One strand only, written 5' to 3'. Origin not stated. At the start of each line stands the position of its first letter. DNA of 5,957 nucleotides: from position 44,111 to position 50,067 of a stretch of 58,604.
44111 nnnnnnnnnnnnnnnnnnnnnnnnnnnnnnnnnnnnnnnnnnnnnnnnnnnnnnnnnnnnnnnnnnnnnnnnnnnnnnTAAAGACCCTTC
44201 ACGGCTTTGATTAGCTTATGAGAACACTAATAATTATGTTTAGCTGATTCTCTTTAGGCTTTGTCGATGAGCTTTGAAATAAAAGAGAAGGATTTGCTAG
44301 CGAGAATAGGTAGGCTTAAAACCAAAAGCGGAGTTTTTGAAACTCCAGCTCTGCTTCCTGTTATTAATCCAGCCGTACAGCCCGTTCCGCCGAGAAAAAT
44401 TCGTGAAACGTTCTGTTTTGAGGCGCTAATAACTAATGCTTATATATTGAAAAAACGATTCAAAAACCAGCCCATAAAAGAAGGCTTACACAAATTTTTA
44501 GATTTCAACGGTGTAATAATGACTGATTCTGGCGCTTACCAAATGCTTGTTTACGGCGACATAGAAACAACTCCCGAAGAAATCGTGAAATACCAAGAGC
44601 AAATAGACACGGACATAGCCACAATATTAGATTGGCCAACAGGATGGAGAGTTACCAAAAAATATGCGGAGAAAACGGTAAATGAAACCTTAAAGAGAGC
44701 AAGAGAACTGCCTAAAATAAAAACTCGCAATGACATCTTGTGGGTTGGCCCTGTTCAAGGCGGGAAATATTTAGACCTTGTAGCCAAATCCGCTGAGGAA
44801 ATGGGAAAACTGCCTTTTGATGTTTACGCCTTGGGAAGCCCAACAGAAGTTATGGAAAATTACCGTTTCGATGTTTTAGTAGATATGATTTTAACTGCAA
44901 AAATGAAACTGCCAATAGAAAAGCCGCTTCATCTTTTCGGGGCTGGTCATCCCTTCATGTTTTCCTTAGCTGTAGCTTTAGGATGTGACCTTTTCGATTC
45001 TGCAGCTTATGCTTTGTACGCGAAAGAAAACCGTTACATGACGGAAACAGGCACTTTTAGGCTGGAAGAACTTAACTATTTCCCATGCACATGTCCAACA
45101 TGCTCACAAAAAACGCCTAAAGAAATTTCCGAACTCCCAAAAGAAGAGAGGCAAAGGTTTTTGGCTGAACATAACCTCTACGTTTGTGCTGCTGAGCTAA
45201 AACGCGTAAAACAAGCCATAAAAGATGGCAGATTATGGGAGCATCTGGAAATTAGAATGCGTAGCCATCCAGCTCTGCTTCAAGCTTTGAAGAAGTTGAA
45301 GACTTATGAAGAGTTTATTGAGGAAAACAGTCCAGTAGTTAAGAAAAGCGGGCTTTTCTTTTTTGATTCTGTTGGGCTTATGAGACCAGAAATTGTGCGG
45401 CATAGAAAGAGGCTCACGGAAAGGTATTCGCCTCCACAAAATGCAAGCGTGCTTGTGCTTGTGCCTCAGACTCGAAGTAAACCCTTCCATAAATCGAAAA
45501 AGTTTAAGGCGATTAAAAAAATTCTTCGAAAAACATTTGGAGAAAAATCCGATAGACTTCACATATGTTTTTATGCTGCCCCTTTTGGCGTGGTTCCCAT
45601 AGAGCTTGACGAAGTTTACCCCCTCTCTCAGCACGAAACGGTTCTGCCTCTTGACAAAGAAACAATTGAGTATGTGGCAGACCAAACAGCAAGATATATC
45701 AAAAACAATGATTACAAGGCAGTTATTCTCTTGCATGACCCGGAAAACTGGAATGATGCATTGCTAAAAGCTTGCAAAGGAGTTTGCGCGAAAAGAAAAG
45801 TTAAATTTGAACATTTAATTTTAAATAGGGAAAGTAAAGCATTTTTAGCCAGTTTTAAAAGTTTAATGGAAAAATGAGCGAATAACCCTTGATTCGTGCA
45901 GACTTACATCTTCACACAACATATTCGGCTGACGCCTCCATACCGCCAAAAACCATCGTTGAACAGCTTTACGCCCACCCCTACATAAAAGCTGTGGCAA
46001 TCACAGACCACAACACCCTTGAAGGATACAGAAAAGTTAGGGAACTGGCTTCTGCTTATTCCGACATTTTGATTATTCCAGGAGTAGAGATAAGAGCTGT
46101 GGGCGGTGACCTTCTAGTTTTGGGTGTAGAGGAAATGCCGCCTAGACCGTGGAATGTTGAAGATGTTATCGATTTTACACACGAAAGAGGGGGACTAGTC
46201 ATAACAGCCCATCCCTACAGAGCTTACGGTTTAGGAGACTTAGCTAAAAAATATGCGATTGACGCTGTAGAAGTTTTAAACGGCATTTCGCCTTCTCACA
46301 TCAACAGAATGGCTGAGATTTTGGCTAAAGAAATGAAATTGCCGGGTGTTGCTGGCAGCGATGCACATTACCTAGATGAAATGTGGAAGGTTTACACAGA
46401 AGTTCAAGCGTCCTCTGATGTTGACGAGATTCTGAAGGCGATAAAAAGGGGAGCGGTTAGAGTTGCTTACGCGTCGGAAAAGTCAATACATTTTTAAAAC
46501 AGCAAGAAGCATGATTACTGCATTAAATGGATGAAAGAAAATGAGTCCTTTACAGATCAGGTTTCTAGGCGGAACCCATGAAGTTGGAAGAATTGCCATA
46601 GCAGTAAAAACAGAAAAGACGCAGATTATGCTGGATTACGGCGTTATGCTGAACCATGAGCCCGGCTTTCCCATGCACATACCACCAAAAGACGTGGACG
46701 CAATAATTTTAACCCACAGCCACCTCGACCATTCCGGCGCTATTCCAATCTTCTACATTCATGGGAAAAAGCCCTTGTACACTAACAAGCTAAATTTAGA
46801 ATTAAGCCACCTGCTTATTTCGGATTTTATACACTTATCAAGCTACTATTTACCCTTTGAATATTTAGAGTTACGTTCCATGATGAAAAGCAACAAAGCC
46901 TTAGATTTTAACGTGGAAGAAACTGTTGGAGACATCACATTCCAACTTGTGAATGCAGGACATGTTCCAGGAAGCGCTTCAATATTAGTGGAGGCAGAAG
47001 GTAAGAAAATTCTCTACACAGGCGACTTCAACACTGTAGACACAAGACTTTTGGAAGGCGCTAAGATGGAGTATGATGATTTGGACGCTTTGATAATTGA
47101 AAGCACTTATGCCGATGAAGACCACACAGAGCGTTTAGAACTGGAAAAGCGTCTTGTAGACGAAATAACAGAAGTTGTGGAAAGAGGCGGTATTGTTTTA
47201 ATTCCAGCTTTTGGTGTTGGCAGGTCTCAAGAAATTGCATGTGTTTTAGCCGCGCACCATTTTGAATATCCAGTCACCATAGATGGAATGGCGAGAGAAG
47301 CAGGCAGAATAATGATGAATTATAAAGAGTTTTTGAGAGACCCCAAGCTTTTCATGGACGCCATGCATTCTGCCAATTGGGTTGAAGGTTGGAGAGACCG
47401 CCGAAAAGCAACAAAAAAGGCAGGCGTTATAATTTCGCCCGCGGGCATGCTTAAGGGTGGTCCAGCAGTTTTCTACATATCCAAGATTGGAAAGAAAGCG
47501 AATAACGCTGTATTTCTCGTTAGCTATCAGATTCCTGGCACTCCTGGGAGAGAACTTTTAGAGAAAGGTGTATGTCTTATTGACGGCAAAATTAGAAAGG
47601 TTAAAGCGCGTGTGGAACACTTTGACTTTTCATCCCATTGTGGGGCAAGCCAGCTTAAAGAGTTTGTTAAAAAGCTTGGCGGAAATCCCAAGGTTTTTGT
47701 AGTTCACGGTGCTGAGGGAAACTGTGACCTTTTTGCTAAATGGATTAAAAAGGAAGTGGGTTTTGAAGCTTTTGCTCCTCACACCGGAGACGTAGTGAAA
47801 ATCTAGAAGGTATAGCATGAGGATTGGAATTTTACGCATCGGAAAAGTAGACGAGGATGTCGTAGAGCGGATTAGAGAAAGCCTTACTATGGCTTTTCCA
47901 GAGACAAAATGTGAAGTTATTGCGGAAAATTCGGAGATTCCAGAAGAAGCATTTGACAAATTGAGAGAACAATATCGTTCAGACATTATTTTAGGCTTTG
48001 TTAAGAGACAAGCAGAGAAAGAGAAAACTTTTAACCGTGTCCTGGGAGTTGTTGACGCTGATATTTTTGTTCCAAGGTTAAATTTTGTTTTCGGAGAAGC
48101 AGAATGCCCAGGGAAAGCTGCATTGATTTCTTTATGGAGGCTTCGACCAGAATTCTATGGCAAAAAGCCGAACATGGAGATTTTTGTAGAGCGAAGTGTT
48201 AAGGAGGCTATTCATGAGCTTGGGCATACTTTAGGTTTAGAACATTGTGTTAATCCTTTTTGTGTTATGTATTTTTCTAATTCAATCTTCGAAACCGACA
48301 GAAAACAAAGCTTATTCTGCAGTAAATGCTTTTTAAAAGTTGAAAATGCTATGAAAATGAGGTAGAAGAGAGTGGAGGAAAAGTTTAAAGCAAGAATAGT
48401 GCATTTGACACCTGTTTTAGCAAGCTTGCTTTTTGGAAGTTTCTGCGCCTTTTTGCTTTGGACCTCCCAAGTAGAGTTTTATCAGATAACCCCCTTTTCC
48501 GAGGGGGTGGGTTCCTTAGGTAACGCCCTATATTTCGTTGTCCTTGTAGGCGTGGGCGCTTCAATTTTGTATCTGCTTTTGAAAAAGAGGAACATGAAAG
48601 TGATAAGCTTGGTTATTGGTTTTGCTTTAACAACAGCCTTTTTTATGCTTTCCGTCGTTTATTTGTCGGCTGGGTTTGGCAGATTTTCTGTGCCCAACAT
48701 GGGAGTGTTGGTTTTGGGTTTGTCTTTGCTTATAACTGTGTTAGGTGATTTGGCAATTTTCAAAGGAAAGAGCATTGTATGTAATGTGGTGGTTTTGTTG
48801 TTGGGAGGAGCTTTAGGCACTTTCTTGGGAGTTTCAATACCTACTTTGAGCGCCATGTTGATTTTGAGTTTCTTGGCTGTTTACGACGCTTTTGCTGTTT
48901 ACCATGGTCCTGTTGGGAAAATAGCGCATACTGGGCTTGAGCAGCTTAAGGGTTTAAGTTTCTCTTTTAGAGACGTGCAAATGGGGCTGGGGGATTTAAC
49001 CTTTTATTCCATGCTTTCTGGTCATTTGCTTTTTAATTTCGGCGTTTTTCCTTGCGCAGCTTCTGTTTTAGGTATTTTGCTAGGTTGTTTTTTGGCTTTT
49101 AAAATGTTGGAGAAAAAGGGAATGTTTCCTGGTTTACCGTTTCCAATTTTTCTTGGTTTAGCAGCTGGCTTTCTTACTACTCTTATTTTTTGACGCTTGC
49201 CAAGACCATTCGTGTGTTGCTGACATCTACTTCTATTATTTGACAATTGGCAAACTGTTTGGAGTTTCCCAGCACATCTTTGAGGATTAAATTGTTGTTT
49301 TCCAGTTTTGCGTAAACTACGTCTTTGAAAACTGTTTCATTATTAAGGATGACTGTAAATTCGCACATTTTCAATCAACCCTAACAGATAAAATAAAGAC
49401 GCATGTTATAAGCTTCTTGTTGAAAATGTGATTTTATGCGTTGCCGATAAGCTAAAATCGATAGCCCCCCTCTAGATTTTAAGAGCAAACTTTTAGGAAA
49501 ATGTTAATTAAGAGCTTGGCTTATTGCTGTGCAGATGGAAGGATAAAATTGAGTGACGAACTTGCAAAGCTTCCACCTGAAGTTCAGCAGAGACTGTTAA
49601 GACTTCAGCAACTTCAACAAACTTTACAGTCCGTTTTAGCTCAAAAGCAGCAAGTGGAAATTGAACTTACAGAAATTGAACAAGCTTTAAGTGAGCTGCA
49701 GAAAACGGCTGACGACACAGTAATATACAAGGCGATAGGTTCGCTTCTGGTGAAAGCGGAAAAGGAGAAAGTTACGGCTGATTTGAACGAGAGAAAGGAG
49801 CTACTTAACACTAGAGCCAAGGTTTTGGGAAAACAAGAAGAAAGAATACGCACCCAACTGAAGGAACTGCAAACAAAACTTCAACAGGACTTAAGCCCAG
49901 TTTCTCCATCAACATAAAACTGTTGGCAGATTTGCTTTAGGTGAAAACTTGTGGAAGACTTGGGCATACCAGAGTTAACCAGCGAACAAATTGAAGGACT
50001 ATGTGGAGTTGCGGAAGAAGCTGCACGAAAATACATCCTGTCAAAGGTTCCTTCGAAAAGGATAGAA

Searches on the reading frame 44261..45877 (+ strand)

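Call 30: search_protein_families(library=pfam, proteins=[window:44261-45877:+], max_evalue=0.001)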
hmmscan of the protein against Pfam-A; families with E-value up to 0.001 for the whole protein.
window:44261-45877:+ (538 aa): 2 families
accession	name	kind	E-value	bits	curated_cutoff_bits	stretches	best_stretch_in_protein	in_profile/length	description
PF01702.25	TGT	-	4.6e-88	296.1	26.3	1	14-337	3-356/357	Queuine tRNA-ribosyltransferase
PF17884.7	DUF5591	-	8.2e-17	61.9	26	1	378-502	1-118/150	Domain of unknown function (DUF5591)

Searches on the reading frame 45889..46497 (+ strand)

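Call 30: search_protein_families(library=pfam, proteins=[window:45889-46497:+], max_evalue=0.001)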
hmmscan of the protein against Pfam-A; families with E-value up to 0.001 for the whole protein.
window:45889-46497:+ (202 aa): 2 families
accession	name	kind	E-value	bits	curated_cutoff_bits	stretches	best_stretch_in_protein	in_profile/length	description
PF13263.12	PHP_C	-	9.2e-15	54.4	21.3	1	139-190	4-56/56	PHP-associated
PF02811.25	PHP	-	3.4e-10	40.9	26.4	1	5-71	1-66/164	PHP domain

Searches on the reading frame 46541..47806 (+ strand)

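Call 30: search_protein_families(library=pfam, proteins=[window:46541-47806:+], max_evalue=0.001)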
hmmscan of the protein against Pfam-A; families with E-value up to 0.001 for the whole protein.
window:46541-47806:+ (421 aa): 6 families
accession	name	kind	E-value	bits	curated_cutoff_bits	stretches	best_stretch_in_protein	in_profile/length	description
PF00753.33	Lactamase_B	-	3e-16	60.4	22.7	1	24-174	13-161/196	Metallo-beta-lactamase superfamily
PF07521.17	RMMBL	-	5.1e-15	55.7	21.6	1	353-413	3-63/63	Zn-dependent metallo-hydrolase RNA specificity domain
PF10996.14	Beta-Casp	-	8e-14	52.6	27.7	1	230-339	2-120/120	Beta-Casp domain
PF12706.13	Lactamase_B_2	-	3.6e-10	40.2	27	1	44-195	21-171/200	Beta-lactamase superfamily domain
PF16661.11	Lactamase_B_6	-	4e-08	33.3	27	1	23-176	3-175/193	Metallo-beta-lactamase superfamily domain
PF13483.12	Lactamase_B_3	-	0.00041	20.8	24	0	22-66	12-51/160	Beta-lactamase superfamily domain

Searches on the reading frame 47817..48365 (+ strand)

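Call 31: search_protein_families(library=pfam, proteins=[window:47817-48365:+], max_evalue=0.001)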
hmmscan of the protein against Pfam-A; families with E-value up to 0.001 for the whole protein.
window:47817-48365:+ (182 aa): 2 families
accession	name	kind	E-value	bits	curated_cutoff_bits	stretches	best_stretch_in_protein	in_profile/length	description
PF07998.17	Peptidase_M54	-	2.1e-28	100.1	24.4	1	41-176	56-193/194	Peptidase family M54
PF00413.30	Peptidase_M10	-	2e-06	28.2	24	1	45-156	41-137/159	Matrixin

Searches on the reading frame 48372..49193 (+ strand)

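Call 31: search_protein_families(library=pfam, proteins=[window:48372-49193:+], max_evalue=0.001)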
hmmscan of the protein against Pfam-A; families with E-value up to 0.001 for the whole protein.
window:48372-49193:+ (273 aa): 2 families
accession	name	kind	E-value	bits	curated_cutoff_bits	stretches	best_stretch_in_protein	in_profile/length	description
PF01080.22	Presenilin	-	1e-14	54.6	34.3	2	45-177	57-190/408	Presenilin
PF06550.16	SPP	-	0.00015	21.8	23.9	1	51-178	34-156/283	Signal-peptide peptidase, presenilin aspartyl protease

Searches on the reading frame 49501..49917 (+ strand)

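Call 31: search_protein_families(library=pfam, proteins=[window:49501-49917:+], max_evalue=0.001)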
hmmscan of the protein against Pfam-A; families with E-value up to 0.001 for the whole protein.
window:49501-49917:+ (138 aa): 1 family
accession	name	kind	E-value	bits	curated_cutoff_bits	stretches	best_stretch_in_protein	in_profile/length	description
PF01920.25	Prefoldin_2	-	1.6e-23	83.2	27.6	1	29-130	1-102/106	Prefoldin subunit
